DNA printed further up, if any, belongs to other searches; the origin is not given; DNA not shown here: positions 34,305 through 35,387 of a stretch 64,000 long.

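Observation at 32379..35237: Three tandem divergent GST-fold paralogs with N-terminal extensions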

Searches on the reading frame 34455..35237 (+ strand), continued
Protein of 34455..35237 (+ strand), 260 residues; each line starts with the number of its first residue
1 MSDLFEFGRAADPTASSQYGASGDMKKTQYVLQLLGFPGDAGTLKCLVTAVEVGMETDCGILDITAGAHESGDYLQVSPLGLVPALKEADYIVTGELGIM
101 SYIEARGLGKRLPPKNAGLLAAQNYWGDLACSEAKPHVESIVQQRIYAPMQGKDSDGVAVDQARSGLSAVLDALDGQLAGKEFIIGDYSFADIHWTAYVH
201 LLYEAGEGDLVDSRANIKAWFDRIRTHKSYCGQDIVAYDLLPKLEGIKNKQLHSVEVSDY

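Call 16: find_related_loci(query=window:34455-35237:+, collection=genome_contigs, flank=10000)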
Query window:34455-35237:+ (260 aa) in genome_contigs; peptide patterns used: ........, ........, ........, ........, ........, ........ (x = any residue, [..] = any of these).
72 stretches matched a pattern; 55 encode a relative of the query (tblastn E <= 1e-3); 55 distinct loci.
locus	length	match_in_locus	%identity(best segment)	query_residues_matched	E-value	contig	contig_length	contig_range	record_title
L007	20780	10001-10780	99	1-260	6e-175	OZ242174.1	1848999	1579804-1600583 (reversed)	MAG: Gammaproteobacteria bacterium isolate e81882f9-224b-47fe-8761-2b228011601b genome assembly, chromosome: 1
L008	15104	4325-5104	95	1-260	1e-167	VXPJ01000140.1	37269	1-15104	MAG: Proteobacteria bacterium isolate SB0662_bin_53 NODE_1094_length_37269_cov_23.514672, whole genome shotgun sequence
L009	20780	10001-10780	93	1-260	2e-166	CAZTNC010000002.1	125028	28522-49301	MAG TPA_asm: uncultured Thiotrichales bacterium isolate SRP338948_co1_120 genome assembly, contig: k141_150385, whole ge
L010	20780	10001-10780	90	1-260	7e-159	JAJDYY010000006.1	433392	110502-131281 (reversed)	MAG: Gammaproteobacteria bacterium isolate jk18x34bins.59 k141_187261, whole genome shotgun sequence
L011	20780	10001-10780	86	1-260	5e-155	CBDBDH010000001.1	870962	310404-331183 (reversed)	MAG: Gammaproteobacteria bacterium isolate e89fa625-5021-4a9b-bfd5-acc89245cacc genome assembly, contig: contig_1, whole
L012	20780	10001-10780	86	1-260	1e-154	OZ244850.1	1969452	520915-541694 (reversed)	MAG: Gammaproteobacteria bacterium isolate ed37e13b-53fa-493c-b8f4-17445a644a29 genome assembly, chromosome: 1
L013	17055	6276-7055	77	1-260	7e-135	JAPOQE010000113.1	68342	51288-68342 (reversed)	MAG: Gammaproteobacteria bacterium isolate APA_bin_76 c_000000428124, whole genome shotgun sequence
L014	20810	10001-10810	74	1-260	8e-133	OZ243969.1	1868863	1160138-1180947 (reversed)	MAG: Gammaproteobacteria bacterium isolate 9d7049a9-63ed-4b9d-8f30-7360124962fc genome assembly, chromosome: 1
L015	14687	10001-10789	69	1-260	1e-121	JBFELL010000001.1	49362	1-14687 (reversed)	MAG: Gammaproteobacteria bacterium isolate Mix_mud02.2020.12.48 k141_1305482_length_49362_cov_11.3002, whole genome shot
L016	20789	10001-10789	68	1-260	2e-121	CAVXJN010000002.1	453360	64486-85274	MAG: uncultured Gammaproteobacteria bacterium isolate MFD05684.bin.1.125 genome assembly, contig: contig_43422, whole ge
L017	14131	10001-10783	67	1-260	8e-120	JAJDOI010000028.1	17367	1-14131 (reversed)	MAG: Thiogranum sp. isolate MASpbin.12 k141_1356496, whole genome shotgun sequence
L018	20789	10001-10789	67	1-260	2e-119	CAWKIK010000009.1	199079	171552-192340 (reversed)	MAG: uncultured Gammaproteobacteria bacterium isolate MFD01721.bin.1.106 genome assembly, contig: contig_67994, whole ge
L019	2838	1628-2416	67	1-260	1e-122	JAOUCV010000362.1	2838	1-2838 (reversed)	MAG: Gammaproteobacteria bacterium isolate 24_Oct_SF_Bin33 24_Oct_SF_Bin33_scaffold_16742_c1, whole genome shotgun seque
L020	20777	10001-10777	62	1-260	2e-109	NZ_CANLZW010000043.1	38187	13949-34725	Uncultured Cocleimonas sp. isolate 4-1410.fasta NODE_43, whole genome shotgun sequence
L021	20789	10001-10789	55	1-260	1e-98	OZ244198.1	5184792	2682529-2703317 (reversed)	MAG: Arenicellales bacterium isolate acf98f22-c3a9-4478-9d88-117e57475e35 genome assembly, chromosome: 1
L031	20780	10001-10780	48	1-260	1e-75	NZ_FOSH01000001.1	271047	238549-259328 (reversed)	Methylophaga sulfidovorans strain DSM 11578, whole genome shotgun sequence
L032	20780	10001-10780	47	1-260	2e-75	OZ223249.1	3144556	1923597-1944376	MAG: uncultured Methylophaga sp. isolate be6ea3e9-5828-4cc7-a1a6-125cee3a2ac1 genome assembly, chromosome: 1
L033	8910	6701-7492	44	1-260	6e-72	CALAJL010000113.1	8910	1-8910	MAG: uncultured Gammaproteobacteria bacterium isolate L1_Bin_METABAT__212_1 genome assembly, contig: c_000000358902, who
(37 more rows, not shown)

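Call 34: predict_structure(alignment_id=A2)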
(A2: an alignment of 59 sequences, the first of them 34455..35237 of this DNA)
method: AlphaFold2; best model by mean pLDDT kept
length: 260 residues; sequences in the alignment: 59
mean_pLDDT: 89.1   pTM: 0.89
mean pLDDT of the five models: 89.1, 89.0, 88.8, 83.2, 70.1
residues with pLDDT >= 90: 178; 70-90: 52; 50-70: 16; < 50: 14
segments of 3 or more residues with pLDDT < 50: 16-28
pLDDT, mean of each block of 10 residues (from residue 1): 75 55 50 93 96 91 93 89 84 77 84 91 98 98 98 97 98 98 96 98 98 98 94 88 97 80
secondary structure, 60 per line:
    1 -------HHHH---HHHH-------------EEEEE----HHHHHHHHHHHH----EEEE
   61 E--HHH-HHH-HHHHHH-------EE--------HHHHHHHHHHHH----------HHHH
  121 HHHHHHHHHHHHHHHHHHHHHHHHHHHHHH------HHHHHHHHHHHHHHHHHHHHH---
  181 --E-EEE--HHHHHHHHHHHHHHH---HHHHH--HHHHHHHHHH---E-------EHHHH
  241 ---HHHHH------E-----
elements in order: H8-11 H15-18 E32-36 H41-52 E57-61 H72-77 H95-106 H117-150 H157-177 E185-187 H190-204 H208-212 H215-224 H237-240 H244-248

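Call 38: fold_search(model_id=the predicted structure, library=pdb)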
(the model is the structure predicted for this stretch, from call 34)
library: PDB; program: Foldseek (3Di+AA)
matches with E <= 10: 918; with E <= 0.001: 692
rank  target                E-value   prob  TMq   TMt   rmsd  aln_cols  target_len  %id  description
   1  5f06_A                9.5e-13  1.00  0.71  0.85   2.6       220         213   27  Crystal structure of glutathione transferase F7 from Populus trichocarpa (released 2016-12-07)
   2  5f05_C                2.0e-12  1.00  0.69  0.84   3.1       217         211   24  Crystal structure of glutathione transferase F5 from Populus trichocarpa (released 2016-12-07)
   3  5f05_A                5.8e-12  1.00  0.69  0.83   3.1       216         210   24  Crystal structure of glutathione transferase F5 from Populus trichocarpa (released 2016-12-07)
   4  5ey6_A                9.4e-12  1.00  0.70  0.83   3.0       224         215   24  CRYSTAL STRUCTURE OF GLUTATHIONE TRANSFERASE F2 FROM POPULUS TRICHOCARPA (released 2016-12-07)
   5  5ey6_B                9.4e-12  1.00  0.68  0.80   3.4       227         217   24  CRYSTAL STRUCTURE OF GLUTATHIONE TRANSFERASE F2 FROM POPULUS TRICHOCARPA (released 2016-12-07)
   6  5a4u_A                9.9e-12  1.00  0.68  0.83   2.8       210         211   20  AtGSTF2 from Arabidopsis thaliana in complex with indole-3-aldehyde (released 2016-06-29)
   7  1gnw_A                1.1e-11  1.00  0.68  0.83   2.8       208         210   20  STRUCTURE OF GLUTATHIONE S-TRANSFERASE (released 1997-09-17)
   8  1aw9                  1.5e-11  1.00  0.68  0.81   3.9       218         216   26  STRUCTURE OF GLUTATHIONE S-TRANSFERASE III IN APO FORM (released 1998-10-28)
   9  8agq                  1.6e-11  1.00  0.71  0.86   2.2       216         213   24  Crystal structure of anthocyanin-related GSTF8 from Populus trichocarpa in complex with (-)-catechin and glutathione (released 2023-08-30)
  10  5f07                  1.6e-11  1.00  0.71  0.86   2.7       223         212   23  Crystal structure of glutathione transferase F8 from Populus trichocarpa (released 2016-12-07)
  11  7odm                  1.6e-11  1.00  0.69  0.83   2.9       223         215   22  AmGSTF1 Y118S variant (released 2022-04-20)
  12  6ezy_A                1.8e-11  1.00  0.68  0.83   2.5       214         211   24  ARABIDOPSIS THALIANA GSTF9, GSH AND GSOH BOUND (released 2018-08-15)
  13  6tk8                  2.4e-11  1.00  0.67  0.80   2.7       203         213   23  GSTF1 F122T variant from Alopecurus myosuroides (released 2021-05-26)
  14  5a5k_D                3.3e-11  1.00  0.67  0.81   2.9       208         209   20  AtGSTF2 from Arabidopsis thaliana in complex with camalexin (released 2016-06-29)
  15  6ezy_B                3.5e-11  1.00  0.68  0.82   2.7       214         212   24  ARABIDOPSIS THALIANA GSTF9, GSH AND GSOH BOUND (released 2018-08-15)
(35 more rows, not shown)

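Call 40: search_protein_families(library=ncbifam, proteins=[L003:600-1799:+, L003:1801-3846:+, L003:3833-4480:+, L003:4927-5295:+, L003:5360-5542:+, L003:6317-7420:+, L003:7651-8832:+, L005:11917-14100:-, L033:4921-5664:-, L033:3540-4202:-], max_evalue=0.001)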
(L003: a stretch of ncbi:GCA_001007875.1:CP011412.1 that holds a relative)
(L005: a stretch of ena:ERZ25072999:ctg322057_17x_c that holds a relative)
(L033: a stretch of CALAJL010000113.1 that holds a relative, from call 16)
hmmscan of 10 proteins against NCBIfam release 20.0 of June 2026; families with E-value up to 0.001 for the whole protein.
L003:600-1799:+ (399 aa): 20 families
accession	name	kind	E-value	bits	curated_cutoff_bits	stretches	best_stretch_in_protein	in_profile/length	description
NF049984.1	Rv1679_FadE16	equivalog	1.5e-75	254.8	600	1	31-396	10-370/371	Rv1679 family acyl-CoA dehydrogenase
NF042972.1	AcrlCoAredClosAcrC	equivalog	2.8e-46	157.9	640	1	12-391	3-376/378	acryloyl-CoA reductase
NF045652.1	ProlPCPDhRedW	equivalog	6.8e-40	137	650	1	19-385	5-367/376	L-prolyl-[peptidyl-carrier protein] dehydrogenase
NF043006.1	CyhCrbnylCoADH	equivalog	3.3e-39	135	650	1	17-390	7-374/380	cyclohexane-1-carbonyl-CoA dehydrogenase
NF042439.1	SulpropCoADesulf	equivalog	1e-33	116.6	600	1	24-393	3-372/379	3-sulfinopropanoyl-CoA desulfinase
TIGR04022.1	sulfur_SfnB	equivalog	1.6e-32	112.9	430.9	1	20-373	9-362/391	SfnB family sulfur acquisition oxidoreductase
NF045552.1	GlutCoADH_Des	equivalog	3.3e-32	112.2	470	1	11-375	2-363/387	glutaryl-CoA dehydrogenase Acd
NF053553.1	prodigi_MBC_PigA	equivalog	4.1e-31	108.5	500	1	15-387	6-375/381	prodigiosin MBC biosynthesis dehydrogenase PigA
NF008997.0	PRK12341.1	equivalog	4.4e-30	105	537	1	16-392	7-377/382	acyl-CoA dehydrogenase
NF058590.1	AcCoDHFadEBacil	equivalog_domain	9.2e-29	100.4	600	1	19-397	26-416/586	acyl-CoA dehydrogenase FadE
NF002885.1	PRK03354.1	equivalog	1.3e-26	93.6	540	1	38-390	30-372/378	crotonobetainyl-CoA dehydrogenase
TIGR03207.1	cyc_hxne_CoA_dh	equivalog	3.3e-21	75.4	575.35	1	16-389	3-369/372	cyclohexanecarboxyl-CoA dehydrogenase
NF043015.1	DibenthMonoxDszC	equivalog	1.3e-19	70.3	850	1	52-276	48-275/415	dibenzothiophene monooxygenase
NF045920.1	HphnlacHdxOX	equivalog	4.4e-12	45.6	650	1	21-393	1-376/384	p-hydroxyphenylacetate 3-hydroxylase oxygenase component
NF045629.1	monooxsub_HsaA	equivalog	7.2e-12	44.7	450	1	23-234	2-196/383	3-hydroxy-9,10-secoandrosta-1,3,5(10)-triene-9,17-dione monooxygenase oxygenase subunit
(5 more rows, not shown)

L003:1801-3846:+ (681 aa): 90 families (the best 25 are shown)
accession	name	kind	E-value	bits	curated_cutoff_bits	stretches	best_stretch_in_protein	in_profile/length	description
NF008468.0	PRK11360.1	equivalog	1e-76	258.6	646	2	315-675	269-612/616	two-component system sensor histidine kinase AtoS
NF041777.1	sens_FixL_Rhizob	equivalog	1.7e-75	254.5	850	1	188-672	3-482/485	sensor protein FixL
NF052574.1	HisKinEspCMyxo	equivalog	1.8e-50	172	1200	1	297-673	271-639/785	serine histidine kinase EspC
NF046044.1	PnpS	equivalog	2.5e-47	161.8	400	2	300-670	41-390/390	two-component system histidine kinase PnpS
TIGR00229.1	sensory_box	domain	1.6e-46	157.5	22.9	2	312-434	3-125/126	PAS domain S-box protein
NF047874.1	MASE3_PAS_HK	subfamily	1.7e-43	149.4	560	2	298-471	249-418/655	MASE3 domain-containing sensor histidine kinase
NF010411.0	PRK13837.1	equivalog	9e-41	139.7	647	1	420-671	419-675/828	two-component system VirA-like sensor kinase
NF007688.0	PRK10364.1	equivalog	1.5e-40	139.3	479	1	432-672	221-452/460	two-component system sensor histidine kinase ZraS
NF052573.1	HisKinEspAMyxo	equivalog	1.2e-38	132.7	1400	1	292-673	236-613/755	serine histidine kinase EspA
NF040750.1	tetrathio_HK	equivalog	2.7e-38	131.8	750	1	430-657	317-540/555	tetrathionate respiration histidine kinase TtrS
NF033092.0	HK_WalK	equivalog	5.8e-38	130.8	725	2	312-670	256-593/594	cell wall metabolism sensor histidine kinase WalK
NF046020.1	HisKinCckABruc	equivalog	2.2e-36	125.1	1000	1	186-671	224-707/868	cell cycle histidine kinase CckA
TIGR02966.1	phoR_proteo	equivalog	3.6e-32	111.7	334.2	1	314-669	6-333/333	phosphate regulon sensor histidine kinase PhoR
TIGR02938.1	nifL_nitrog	equivalog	6.3e-32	110.7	242.45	2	390-664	213-487/494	nitrogen fixation negative regulator NifL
NF053867.1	SprKinKinDBac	equivalog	1.6e-30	106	775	1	444-671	279-497/500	sporulation kinase KinD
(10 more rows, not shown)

L003:3833-4480:+ (215 aa): 105 families (the best 25 are shown)
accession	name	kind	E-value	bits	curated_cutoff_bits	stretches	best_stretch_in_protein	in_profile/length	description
NF006900.1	PRK09390.1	equivalog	8e-70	234.5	255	1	4-202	3-201/203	response regulator FixJ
NF040749.1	tetrathio_RR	equivalog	1.1e-44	152.5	290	1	8-196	2-186/191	tetrathionate respiration response regulator TtrR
NF047793.1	ResRegPgtA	equivalog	3.7e-29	101.8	650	1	2-143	2-140/414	two-component system response regulator PgtA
NF008469.0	PRK11361.1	equivalog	6.9e-24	84.4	714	1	5-130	4-129/461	acetoacetate metabolism transcriptional regulator AtoC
NF052445.1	RespRegMctR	equivalog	3.7e-23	82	300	1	8-199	4-200/205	two-component system response regulator MctR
NF011896.0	PRK15369.1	equivalog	6.5e-23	81.4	242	1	36-198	36-204/211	two component system response regulator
NF051870.1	NAssimRespRegNtrX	equivalog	7.6e-23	81.1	600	1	7-139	3-137/452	nitrogen assimilation response regulator NtrX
TIGR01818.1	ntrC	equivalog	8.7e-23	80.8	558.6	1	8-131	1-124/463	nitrogen regulation protein NR(I)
NF008176.1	PRK10923.1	equivalog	1.7e-22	79.7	620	1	7-129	5-127/469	nitrogen regulation protein NR(I)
NF007935.0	PRK10651.1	equivalog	6.6e-22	77.8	250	1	5-190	6-202/216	two-component system response regulator NarL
NF047785.1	respo_reg_MadR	equivalog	8.7e-22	77.5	300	1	8-198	3-203/209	MadR family response regulator transcription factor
NF007419.0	PRK09958.1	equivalog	1e-21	77.5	251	1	8-198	3-198/204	acid-sensing system DNA-binding response regulator EvgA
NF040689.1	MtrAB_MtrA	equivalog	2.1e-21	76.3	300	1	8-126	1-118/219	MtrAB system response regulator MtrA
NF007685.0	PRK10360.1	equivalog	1.5e-20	73.8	258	1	7-189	3-183/196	response regulator transcription factor UhpA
NF008296.0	PRK11083.1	equivalog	1.9e-20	73.3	273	1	5-128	3-125/228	two-component system response regulator CreB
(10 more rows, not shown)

L003:4927-5295:+ (122 aa): 0 families

L003:5360-5542:+ (60 aa): 1 family
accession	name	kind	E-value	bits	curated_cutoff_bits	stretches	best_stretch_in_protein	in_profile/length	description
TIGR02494.1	PFLE_PFLC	subfamily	0.00043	19.6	174.35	1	3-57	42-98/293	glycyl-radical enzyme activating protein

L003:6317-7420:+ (367 aa): 27 families (the best 25 are shown)
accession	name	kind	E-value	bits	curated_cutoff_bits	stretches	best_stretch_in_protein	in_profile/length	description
NF040810.1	BenC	equivalog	1e-66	225.4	430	1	23-357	15-331/333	benzoate 1,2-dioxygenase electron transfer component BenC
NF008822.0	PRK11872.1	equivalog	1.8e-59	201.5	402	1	24-360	18-339/341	anthranilate 1,2-dioxygenase electron transfer component AntC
NF045803.1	MethMoxFADbindMmoC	equivalog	1.5e-55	188.3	500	1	24-358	17-342/343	aromatic/alkene monooxygenase hydroxylase FAD-binding subunit MmoC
TIGR01941.1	nqrF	equivalog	2.2e-34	119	295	2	188-356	234-403/405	NADH:ubiquinone reductase (Na(+)-transporting) subunit F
TIGR02160.1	PA_CoA_Oxy5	hypoth_equivalog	2.1e-33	115.6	420.8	2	147-358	29-243/352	1,2-phenylacetyl-CoA epoxidase subunit PaaE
NF058606.1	GlBtMonoRdsGbcB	equivalog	1.5e-30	106.3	500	2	167-354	61-245/362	glycine betaine monooxygenase reductase subunit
NF005963.0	PRK08051.1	equivalog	1.1e-27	96.9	230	1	150-356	30-230/233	NAD(P)H-flavin reductase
NF007964.0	PRK10684.1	equivalog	1.6e-25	89.8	383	2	147-359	33-240/333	NADH oxidoreductase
NF009805.0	PRK13289.1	equivalog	5.4e-25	88.1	432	1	146-357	180-393/399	NO-inducible flavohemoprotein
NF052252.1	flav_redu_LuxG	exception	9.2e-23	80.6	340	1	150-356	27-229/232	flavin mononucleotide reductase LuxG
NF004317.0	PRK05713.1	equivalog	2.7e-18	66.3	338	1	19-358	7-310/312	iron-sulfur-binding ferredoxin reductase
NF006220.0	PRK08345.1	subfamily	1.2e-15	57.5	395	1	149-353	41-248/294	cytochrome-c3 hydrogenase subunit gamma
NF000796.0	PRK00054.1-1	equivalog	1.9e-15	56.8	224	1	152-346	30-194/254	dihydroorotate dehydrogenase electron transfer subunit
TIGR02008.1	fdx_plant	subfamily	1.9e-12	46.8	81.15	1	22-97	16-89/97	ferredoxin [2Fe-2S]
NF040830.1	sulfhyd_ShyC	equivalog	4.2e-12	45.8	600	1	149-353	37-242/288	NAD(P)-dependent hydrogenase/sulfhydrogenase 2 subunit gamma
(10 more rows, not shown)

L003:7651-8832:+ (393 aa): 0 families

L005:11917-14100:- (727 aa): 0 families

L033:4921-5664:- (247 aa): 11 families
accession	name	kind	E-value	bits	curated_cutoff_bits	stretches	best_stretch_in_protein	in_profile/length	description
NF008365.0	PRK11161.1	subfamily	1.7e-80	269.9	228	1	5-241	8-244/250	fumarate/nitrate reduction transcriptional regulator Fnr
NF050806.1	TransRegFixKCaul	equivalog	1.2e-28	99.9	300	1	48-235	27-209/215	transcriptional regulator FixK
NF045989.1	TransRegFnrLRhodb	equivalog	1.7e-27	96.2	300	1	12-243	5-238/245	transcriptional regulator FnrL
NF008732.0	PRK11753.1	equivalog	4.1e-14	52.6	266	1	47-231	26-211/214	cAMP-activated global transcriptional regulator CRP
TIGR03697.1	NtcA_cyano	equivalog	4.9e-12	46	244.95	1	52-236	1-188/193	global nitrogen regulator NtcA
NF053664.1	TransRegPtrACyano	equivalog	1e-10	41.2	300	1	62-234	27-193/196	Crp/Fnr family transcriptional regulator PtrA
NF041163.2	encap_f2b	equivalog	1.4e-08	34.4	400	1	17-148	68-201/450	family 2B encapsulin nanocompartment shell protein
NF052518.1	TransRegLdrP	equivalog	3.2e-08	33.8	300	1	47-242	2-190/195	transcriptional regulator LdrP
NF010499.0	PRK13918.1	equivalog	4.5e-05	23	274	1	50-241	18-202/205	CRP/FNR family transcriptional regulator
NF006901.0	PRK09392.1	equivalog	0.0003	20.2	211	1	52-242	38-223/236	transcriptional activator FtrB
NF007707.0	PRK10402.1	subfamily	0.00056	19.6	180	0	49-240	36-218/226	transcriptional regulator YeiL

L033:3540-4202:- (220 aa): 1 family
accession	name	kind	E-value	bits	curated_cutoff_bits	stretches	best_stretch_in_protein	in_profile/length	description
NF008202.0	PRK10959.1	equivalog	5.6e-58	195.7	287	1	9-220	9-212/212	outer membrane protein OmpW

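Call 54: find_encoding_contigs(protein=P0117, flank=10000, max_places=3)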
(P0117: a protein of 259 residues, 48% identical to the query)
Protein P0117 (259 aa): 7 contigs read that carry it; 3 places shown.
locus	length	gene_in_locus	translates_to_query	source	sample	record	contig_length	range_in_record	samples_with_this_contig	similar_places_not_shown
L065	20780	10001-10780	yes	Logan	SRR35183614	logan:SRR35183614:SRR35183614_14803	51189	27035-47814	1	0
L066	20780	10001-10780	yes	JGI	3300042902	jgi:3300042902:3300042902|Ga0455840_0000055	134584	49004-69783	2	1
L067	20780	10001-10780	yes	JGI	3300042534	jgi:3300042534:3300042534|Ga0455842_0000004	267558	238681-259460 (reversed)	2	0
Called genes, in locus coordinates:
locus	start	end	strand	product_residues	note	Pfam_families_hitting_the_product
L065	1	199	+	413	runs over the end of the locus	PF03349:Toluene_X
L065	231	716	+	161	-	PF01152:Bac_globin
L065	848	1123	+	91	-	PF14026:SCO4226-like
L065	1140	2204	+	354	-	PF03060:NMO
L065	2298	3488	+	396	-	-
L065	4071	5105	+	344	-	PF00561:Abhydrolase_1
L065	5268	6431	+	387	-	PF02771:Acyl-CoA_dh_N, PF02770:Acyl-CoA_dh_M, PF00441:Acyl-CoA_dh_1, PF08028:Acyl-CoA_dh_2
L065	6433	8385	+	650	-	PF00989:PAS (weak), PF13188:PAS_8 (faint), PF00989:PAS, PF08448:PAS_4, PF13426:PAS_9, PF13596:PAS_10, PF00512:HisKA (weak), PF02518:HATPase_c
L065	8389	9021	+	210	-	PF00072:Response_reg, PF08281:Sigma70_r4_2 (faint), PF00196:GerE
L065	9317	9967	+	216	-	-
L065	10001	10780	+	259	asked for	-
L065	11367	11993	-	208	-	PF01786:AOX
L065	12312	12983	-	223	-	PF01027:Bax1-I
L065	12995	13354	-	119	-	PF02482:Ribosomal_S30AE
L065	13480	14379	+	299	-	PF00126:HTH_1, PF03466:LysR_substrate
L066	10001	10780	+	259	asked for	-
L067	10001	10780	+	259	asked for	-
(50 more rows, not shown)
